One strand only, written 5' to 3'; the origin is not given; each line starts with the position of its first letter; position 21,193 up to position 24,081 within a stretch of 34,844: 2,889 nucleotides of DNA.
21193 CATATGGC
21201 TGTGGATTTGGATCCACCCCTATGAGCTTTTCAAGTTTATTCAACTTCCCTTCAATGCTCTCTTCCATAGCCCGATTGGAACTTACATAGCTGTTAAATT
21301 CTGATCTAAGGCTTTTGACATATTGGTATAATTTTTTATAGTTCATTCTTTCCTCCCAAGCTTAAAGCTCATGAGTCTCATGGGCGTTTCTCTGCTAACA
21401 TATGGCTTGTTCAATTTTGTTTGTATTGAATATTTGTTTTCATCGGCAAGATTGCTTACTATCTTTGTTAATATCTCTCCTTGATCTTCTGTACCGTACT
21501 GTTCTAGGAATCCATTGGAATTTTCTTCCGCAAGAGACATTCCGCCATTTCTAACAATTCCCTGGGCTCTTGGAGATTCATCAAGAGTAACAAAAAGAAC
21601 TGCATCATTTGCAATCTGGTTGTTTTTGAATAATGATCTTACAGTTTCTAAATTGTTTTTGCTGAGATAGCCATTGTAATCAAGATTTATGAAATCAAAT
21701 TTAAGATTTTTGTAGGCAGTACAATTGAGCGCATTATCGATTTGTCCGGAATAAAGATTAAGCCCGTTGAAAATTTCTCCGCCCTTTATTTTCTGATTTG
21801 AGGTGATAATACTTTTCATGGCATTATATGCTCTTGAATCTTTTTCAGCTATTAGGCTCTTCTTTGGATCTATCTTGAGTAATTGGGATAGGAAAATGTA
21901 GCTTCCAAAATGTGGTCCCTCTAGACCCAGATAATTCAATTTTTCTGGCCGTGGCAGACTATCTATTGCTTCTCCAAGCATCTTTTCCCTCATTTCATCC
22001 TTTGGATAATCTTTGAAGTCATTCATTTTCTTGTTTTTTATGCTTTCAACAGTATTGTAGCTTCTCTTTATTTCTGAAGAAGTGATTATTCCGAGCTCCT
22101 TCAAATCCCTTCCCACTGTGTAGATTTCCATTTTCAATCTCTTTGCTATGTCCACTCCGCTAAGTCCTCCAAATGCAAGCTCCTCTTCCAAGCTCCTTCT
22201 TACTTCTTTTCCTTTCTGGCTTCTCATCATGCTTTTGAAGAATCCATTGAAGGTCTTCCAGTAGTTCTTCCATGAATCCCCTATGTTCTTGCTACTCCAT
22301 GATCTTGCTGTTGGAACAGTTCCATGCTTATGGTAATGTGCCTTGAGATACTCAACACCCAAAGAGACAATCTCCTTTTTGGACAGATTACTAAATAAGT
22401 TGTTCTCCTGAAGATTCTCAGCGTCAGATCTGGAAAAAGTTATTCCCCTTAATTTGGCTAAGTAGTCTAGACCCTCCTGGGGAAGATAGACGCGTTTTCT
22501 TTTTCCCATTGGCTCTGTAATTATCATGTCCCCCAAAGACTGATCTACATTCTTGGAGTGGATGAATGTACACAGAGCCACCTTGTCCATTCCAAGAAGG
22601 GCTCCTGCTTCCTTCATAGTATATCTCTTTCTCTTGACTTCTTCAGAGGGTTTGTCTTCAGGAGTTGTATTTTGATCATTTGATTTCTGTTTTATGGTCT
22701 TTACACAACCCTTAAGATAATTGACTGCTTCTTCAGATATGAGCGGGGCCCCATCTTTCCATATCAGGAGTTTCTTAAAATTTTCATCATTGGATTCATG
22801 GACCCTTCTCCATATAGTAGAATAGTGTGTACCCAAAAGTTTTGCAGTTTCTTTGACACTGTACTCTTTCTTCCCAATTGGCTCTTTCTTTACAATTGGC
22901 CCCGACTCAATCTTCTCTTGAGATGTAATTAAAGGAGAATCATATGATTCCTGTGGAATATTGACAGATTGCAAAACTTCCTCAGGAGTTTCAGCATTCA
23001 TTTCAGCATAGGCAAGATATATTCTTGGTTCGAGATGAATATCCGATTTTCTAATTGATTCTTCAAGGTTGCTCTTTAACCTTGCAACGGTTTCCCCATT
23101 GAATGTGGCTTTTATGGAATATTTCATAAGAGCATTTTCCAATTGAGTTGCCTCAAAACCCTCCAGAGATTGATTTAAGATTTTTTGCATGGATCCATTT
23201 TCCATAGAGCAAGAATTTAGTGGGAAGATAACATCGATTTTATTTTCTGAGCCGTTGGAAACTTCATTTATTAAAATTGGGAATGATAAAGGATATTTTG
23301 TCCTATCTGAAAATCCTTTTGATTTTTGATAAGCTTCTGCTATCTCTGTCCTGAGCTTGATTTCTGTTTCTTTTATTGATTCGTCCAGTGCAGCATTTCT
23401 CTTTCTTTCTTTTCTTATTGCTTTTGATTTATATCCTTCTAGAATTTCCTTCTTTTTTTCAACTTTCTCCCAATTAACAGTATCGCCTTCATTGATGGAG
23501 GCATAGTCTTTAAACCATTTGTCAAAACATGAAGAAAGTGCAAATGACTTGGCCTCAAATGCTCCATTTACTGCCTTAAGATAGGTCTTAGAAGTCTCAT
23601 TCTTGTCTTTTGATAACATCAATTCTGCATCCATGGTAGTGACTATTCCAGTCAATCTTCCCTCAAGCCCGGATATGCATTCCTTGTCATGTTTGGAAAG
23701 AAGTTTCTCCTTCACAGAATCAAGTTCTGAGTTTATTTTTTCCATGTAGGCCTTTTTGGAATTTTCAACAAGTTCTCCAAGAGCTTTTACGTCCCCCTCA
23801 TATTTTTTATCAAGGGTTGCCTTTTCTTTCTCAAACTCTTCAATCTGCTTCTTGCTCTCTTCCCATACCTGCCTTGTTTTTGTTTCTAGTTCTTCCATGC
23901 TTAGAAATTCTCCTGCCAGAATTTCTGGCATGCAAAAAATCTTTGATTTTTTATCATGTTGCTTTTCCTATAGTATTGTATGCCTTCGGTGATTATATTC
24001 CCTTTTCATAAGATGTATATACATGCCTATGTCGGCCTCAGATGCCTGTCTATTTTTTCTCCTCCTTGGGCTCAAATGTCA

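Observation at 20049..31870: About 12-kb ORFan island of translationally coupled operons driven by copies of one promoter module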

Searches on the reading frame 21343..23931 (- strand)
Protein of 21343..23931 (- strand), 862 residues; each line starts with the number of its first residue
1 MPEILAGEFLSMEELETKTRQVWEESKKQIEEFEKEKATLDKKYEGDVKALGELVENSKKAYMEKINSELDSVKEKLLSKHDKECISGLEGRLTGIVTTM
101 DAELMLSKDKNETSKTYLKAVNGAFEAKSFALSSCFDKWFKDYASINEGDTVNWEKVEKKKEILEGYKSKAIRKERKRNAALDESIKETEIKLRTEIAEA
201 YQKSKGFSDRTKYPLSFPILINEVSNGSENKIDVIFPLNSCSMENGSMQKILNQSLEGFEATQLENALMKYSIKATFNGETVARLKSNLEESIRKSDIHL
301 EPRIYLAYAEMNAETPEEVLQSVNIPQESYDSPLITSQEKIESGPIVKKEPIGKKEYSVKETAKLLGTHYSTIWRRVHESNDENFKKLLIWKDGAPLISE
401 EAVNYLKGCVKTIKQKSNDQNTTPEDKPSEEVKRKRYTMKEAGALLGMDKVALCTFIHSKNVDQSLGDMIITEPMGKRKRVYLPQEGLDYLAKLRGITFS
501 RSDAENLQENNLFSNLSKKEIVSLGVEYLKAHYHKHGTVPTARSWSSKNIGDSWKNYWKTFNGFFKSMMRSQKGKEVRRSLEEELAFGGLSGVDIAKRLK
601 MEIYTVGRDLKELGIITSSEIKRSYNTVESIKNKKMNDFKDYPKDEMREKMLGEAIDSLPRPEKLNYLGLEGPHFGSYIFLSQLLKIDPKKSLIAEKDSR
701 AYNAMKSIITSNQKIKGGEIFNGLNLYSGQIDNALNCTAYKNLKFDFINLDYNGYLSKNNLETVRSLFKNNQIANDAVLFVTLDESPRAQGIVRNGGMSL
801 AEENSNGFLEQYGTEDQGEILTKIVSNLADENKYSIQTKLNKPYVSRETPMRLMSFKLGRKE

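Call 5: search_protein_families(library=pfam, max_evalue=0.1, proteins=[window:21343-23931:-])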
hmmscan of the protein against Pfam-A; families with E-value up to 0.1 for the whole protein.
window:21343-23931:- (862 aa): 8 families
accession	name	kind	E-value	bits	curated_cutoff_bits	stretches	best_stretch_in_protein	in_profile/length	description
PF13384.12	HTH_23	-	0.002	18.3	24.6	1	357-384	18-45/50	Homeodomain-like domain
PF13542.12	HTH_Tnp_ISL3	-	0.0029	17.5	27.4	1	356-379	27-49/51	Helix-turn-helix domain of transposase family ISL3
PF08281.18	Sigma70_r4_2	-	0.017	15.2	25.7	0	356-378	26-48/54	Sigma-70, region 4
PF13936.12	HTH_38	-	0.019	15.2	27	0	355-378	19-42/44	Helix-turn-helix domain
PF10961.13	SelK_SelG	-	0.034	15.2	23.3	1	534-579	3-50/86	Selenoprotein SelK_SelG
PF12728.13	HTH_17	-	0.037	14.7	27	0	357-378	2-23/51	Helix-turn-helix domain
PF16184.11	Cadherin_3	-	0.069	13.6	25.5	0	740-790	33-84/106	Cadherin-like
PF02954.25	HTH_8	-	0.093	12.9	22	0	357-376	19-38/42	Bacterial regulatory protein, Fis family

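Call 16: find_encoding_contigs(protein=window:21343-23931:-, flank=10000, max_places=6)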
Protein window:21343-23931:- (862 aa): 3 contigs read that carry it; 2 places shown.
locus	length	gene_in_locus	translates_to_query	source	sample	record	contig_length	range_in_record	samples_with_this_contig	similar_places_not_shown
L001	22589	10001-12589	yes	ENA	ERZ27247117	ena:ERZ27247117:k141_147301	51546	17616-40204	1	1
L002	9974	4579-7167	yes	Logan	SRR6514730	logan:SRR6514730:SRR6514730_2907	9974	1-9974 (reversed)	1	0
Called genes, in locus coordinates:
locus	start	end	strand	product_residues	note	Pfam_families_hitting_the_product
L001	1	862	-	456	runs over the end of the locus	PF18780:HNH_repeat (faint)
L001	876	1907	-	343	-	-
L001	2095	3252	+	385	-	PF01636:APH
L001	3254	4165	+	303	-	-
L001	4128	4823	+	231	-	-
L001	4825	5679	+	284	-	PF00702:Hydrolase, PF13419:HAD_2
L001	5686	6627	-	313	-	PF04014:MazE_antitoxin (weak)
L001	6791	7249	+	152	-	-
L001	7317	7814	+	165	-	-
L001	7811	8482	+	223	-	-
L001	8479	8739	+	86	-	-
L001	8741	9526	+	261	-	-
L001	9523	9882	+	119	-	-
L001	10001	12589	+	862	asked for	-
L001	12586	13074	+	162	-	-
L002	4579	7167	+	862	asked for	-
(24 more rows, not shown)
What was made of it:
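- Checked: The 283-aa ORF is called as 261 aa (24406-25191) by other annotators (call 16).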

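Call 18: search_protein_families(library=phrogs, max_evalue=0.01, proteins=[window:21343-23931:-])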
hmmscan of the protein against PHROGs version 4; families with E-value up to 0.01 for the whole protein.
window:21343-23931:- (862 aa): 2 families
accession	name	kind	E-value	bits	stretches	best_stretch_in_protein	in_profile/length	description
phrog_32460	-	unknown function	0.0016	19.3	1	568-623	98-153/210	-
phrog_4583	-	transcription regulation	0.0056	17.7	0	568-612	2-46/81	transcriptional repressor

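Call 19: search_protein_families(library=padloc, max_evalue=0.01, proteins=[window:21343-23931:-])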
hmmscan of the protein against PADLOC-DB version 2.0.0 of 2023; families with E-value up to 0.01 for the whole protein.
window:21343-23931:- (862 aa): 1 family
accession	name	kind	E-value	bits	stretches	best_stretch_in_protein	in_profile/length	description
PDLC01848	CARF3--CARF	-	0.0057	14.3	0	355-382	148-175/197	-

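Call 21: find_homologous_proteins(query=window:21343-23931:-, max_evalue=0.001)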
Query window:21343-23931:- (862 aa): 3 proteins with E <= 0.001 among 8000 candidates.
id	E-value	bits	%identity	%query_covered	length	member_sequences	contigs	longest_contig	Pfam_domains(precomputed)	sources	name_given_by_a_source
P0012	0.0e+0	1875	100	99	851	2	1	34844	-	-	-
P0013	2.6e-296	1003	57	99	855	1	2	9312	-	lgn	-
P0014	2.2e-182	626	42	49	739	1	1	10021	-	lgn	-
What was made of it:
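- Tried and rejected: The protein search found only two homologues (call 21).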

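Call 22: find_encoding_contigs(protein=P0013, flank=10000)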
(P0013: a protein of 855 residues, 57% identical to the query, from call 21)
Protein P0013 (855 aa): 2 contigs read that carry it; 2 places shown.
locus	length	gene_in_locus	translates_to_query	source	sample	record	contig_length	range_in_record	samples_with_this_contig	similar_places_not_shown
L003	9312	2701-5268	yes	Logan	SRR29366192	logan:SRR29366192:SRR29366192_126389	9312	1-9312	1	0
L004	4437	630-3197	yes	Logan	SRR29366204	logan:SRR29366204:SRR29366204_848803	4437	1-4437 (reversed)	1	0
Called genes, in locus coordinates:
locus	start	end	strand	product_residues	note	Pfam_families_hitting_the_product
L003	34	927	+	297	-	-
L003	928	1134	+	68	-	-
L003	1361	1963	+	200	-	-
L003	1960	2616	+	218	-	-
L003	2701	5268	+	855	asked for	-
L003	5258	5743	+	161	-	-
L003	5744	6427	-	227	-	-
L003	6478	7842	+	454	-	PF04055:Radical_SAM, PF16199:Radical_SAM_C, PF00583:Acetyltransf_1 (weak)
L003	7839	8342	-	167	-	-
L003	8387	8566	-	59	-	-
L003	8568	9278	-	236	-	-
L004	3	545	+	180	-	?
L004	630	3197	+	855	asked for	-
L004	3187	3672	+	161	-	-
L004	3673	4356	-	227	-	-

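Call 23: find_encoding_contigs(protein=P0014, flank=10000)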
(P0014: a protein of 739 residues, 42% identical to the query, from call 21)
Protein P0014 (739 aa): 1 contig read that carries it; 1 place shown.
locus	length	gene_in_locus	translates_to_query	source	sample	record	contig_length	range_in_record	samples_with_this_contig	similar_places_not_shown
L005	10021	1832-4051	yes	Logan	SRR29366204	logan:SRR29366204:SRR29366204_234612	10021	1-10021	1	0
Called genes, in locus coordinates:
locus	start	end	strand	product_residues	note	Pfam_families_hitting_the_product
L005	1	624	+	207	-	?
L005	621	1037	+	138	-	-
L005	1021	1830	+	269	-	-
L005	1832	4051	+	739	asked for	-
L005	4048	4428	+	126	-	-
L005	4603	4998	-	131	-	-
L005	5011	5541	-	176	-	-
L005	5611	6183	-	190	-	PF13384:HTH_23 (faint)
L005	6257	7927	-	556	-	PF13589:HATPase_c_3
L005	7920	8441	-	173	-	-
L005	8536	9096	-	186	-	-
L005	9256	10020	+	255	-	?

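Call 30: find_related_loci(query=A1, collection=genome_contigs, flank=10000)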
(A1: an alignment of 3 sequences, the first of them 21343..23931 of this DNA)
Query A1 (862 aa) in genome_contigs; peptide patterns used: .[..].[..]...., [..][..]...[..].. (x = any residue, [..] = any of these).
521 stretches matched a pattern, but none encodes a relative of the query by tblastn (E <= 1e-3).
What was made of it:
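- Tried and rejected: A scan of GTDB genomes found no relatives (call 30).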

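Call 44: predict_structure(alignment_id=A1)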
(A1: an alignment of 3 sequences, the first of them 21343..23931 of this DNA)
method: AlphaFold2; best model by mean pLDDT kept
length: 862 residues; sequences in the alignment: 3
mean_pLDDT: 46.1   pTM: 0.27
mean pLDDT of the five models: 46.1, 44.2, 42.2, 42.1, 41.2
residues with pLDDT >= 90: 0; 70-90: 66; 50-70: 237; < 50: 559
segments of 3 or more residues with pLDDT < 50: 1-7, 21-23, 25-27, 36-136, 144-150, 205-218, 266-268, 304-353, 367-369, 393-395, 410-713, 717-747, 801-803, 844-849
pLDDT, mean of each block of 10 residues (from residue 1): 44 54 48 45 39 37 38 40 37 33 36 41 44 48 48 71 75 72 75 69 47 44 52 57 54 67 57 57 63 59 44 35 28 25 25 53 53 60 59 56 56 33 32 38 41 44 37 34 38 38 34 33 33 30 29 35 36 36 33 36 34 31 32 30 32 30 32 39 38 34 41 45 36 33 47 59 67 59 67 63 58 75 82 72 51 66 62
secondary structure, 60 per line:
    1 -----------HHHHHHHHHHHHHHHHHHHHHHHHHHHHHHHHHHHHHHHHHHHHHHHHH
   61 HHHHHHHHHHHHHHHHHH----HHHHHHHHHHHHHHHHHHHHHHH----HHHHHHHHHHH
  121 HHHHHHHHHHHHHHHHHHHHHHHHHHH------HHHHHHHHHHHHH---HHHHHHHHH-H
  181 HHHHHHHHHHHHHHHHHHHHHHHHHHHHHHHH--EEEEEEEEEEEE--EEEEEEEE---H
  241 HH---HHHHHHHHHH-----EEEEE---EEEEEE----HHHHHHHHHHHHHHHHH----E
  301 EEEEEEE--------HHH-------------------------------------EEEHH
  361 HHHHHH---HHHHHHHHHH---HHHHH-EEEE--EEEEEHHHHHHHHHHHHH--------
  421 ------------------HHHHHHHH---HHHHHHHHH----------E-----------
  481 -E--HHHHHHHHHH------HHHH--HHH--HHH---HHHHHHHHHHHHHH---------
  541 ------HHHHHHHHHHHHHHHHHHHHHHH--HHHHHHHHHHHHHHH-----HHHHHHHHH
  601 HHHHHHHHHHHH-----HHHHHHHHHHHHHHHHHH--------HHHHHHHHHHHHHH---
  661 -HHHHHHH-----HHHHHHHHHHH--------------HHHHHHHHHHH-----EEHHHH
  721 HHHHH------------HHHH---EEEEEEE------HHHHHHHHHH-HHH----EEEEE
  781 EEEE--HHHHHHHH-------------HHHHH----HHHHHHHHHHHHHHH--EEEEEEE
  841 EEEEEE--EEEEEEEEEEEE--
elements in order (helices of 4 or more, strands of 3 or more residues): H12-78 H83-105 H110-147 H154-166 H170-178 H180-212 E215-226 E229-236 H246-255 E261-265 E269-274 H279-295 E300-307 E356-358 H359-366 H370-379 H383-387 E389-392 E395-399 H400-412 H439-446 H450-458 H485-494 H501-504 H518-531 H547-569 H572-586 H592-612 H618-635 H644-657 H662-668 H674-684 H699-709 H717-725 H738-741 E745-751 H758-767 E776-784 H787-794 H808-812 H817-831 E834-846 E849-860
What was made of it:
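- On Class I SAM methyltransferase (Trm1/Trm5-like), C-terminus of the 851-aa protein: The model has pLDDT 46 (call 44).
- Tried and rejected: AlphaFold with three sequences gave pLDDT 46 (call 44).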

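Call 45: search_solved_structures(query=A1, max_evalue=10)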
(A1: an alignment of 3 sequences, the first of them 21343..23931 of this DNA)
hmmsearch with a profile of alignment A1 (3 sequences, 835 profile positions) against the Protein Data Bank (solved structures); distinct sequences matched with E-value up to 10: 5.
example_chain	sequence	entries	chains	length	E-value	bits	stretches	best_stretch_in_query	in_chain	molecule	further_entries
2van_A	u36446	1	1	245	1.4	10.1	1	580-638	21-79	DNA POLYMERSE BETA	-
1bpb_A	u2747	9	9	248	1.4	10.1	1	580-638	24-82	DNA POLYMERASE BETA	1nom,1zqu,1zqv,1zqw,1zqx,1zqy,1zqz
1rpl_A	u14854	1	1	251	1.4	10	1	580-638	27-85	DNA POLYMERASE BETA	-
1jn3_A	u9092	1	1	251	1.4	10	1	580-638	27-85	DNA POLYMERASE BETA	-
3k75_D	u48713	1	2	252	1.4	10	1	580-638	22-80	DNA polymerase beta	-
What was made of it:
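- Tried and rejected: A PDB profile search gave nothing (call 45).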

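Call 55: search_protein_families(library=ncbifam, max_evalue=0.01, proteins=[window:21343-23931:-])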
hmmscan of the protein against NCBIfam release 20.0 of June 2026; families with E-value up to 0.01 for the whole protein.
window:21343-23931:- (862 aa): 0 families

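Call 85: fold_search(model_id=the predicted structure, library=pdb)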
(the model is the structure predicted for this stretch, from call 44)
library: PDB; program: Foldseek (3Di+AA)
matches with E <= 10: 785; with E <= 0.001: 0
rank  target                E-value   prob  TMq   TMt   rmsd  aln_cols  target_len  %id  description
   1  2ytz_B                2.5e-02  1.00  0.10  0.22   3.9       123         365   15  Complex structure of Trm1 from Pyrococcus horikoshii with S-adenosyl-L-Homocystein in the orthorhombic crystal-lattice (released 2007-10-09)
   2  2ejt                  4.5e-02  1.00  0.10  0.21   4.0       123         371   14  Complex structure of Trm1 from Pyrococcus horikoshii with S-adenosyl-L-Methionine (released 2007-09-25)
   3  7kld_A                5.9e-02  0.72  0.07  0.35   8.6       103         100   11  Crystal Structure of an Essential Ribosomal Processing Protease Prp from S. aureus in complex with a covalently linked (released 2021-09-01)
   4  2dul                  6.2e-02  0.99  0.10  0.21   4.0       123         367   14  Crystal structure of tRNA G26 methyltransferase Trm1 in apo form from Pyrococcus horikoshii (released 2007-01-24)
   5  4bts_AF               6.2e-02  0.97  0.08  0.54   6.0        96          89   14  THE CRYSTAL STRUCTURE OF THE EUKARYOTIC 40S RIBOSOMAL SUBUNIT IN COMPLEX WITH EIF1 AND EIF1A (released 2013-07-17)
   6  4peo_A                6.9e-02  0.57  0.06  0.31   8.7        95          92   15  Crystal structure of a hypothetical protein from Staphylococcus aureus. (released 2015-05-06)
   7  1d1r_MODEL_1_A        7.7e-02  0.89  0.07  0.51   4.4        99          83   12  NMR SOLUTION STRUCTURE OF THE PRODUCT OF THE E. COLI YCIH GENE. (released 1999-10-06)
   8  5t5s                  8.1e-02  0.41  0.07  0.23  23.8       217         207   10  A fragment of a human tRNA synthetase (released 2016-11-30)
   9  2ytz_A                9.1e-02  0.99  0.10  0.21   4.3       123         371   15  Complex structure of Trm1 from Pyrococcus horikoshii with S-adenosyl-L-Homocystein in the orthorhombic crystal-lattice (released 2007-10-09)
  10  8xxn_C1               9.6e-02  0.85  0.08  0.47   6.5        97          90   12  Cryo-EM structure of the human 43S ribosome with PDCD4 (released 2024-05-01)
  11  1s12_A                1.1e-01  0.54  0.07  0.36   7.6       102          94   13  Crystal structure of TM1457 (released 2004-12-07)
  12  4peo_B                1.1e-01  0.41  0.07  0.31   8.5        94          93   13  Crystal structure of a hypothetical protein from Staphylococcus aureus. (released 2015-05-06)
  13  6r84_R                1.6e-01  0.08  0.06  0.11  46.1       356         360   12  Yeast Vms1 (Q295L)-60S ribosomal subunit complex (pre-state with Arb1) (released 2019-06-26)
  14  4axi_B                1.8e-01  0.72  0.08  0.40   5.4       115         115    9  Structure of the Clostridium difficile EutS protein (released 2012-06-27)
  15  6zp4_Z                1.9e-01  0.69  0.08  0.42   6.0       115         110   12  SARS-CoV-2 Nsp1 bound to a human 43S preinitiation ribosome complex - state 2 (released 2020-07-29)
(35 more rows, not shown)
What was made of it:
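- On Class I SAM methyltransferase (Trm1/Trm5-like), C-terminus of the 851-aa protein: The best fold hits are Trm1, TYW2 and Trm5b at E 0.025-0.4 (call 85).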

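Call 89: search_protein_families(library=pfam, max_evalue=0.01, proteins=[L005:9256-10020:+])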
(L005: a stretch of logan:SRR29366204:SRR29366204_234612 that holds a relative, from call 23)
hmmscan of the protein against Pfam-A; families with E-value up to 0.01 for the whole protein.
L005:9256-10020:+ (255 aa): 2 families
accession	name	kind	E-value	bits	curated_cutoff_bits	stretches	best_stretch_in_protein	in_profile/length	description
PF07143.17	CrtC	-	5e-27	96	22.5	1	14-185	1-167/168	CrtC N-terminal lipocalin domain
PF17186.10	Lipocalin_9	-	1.7e-10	41.6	26.2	1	193-255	8-78/131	Lipocalin-like domain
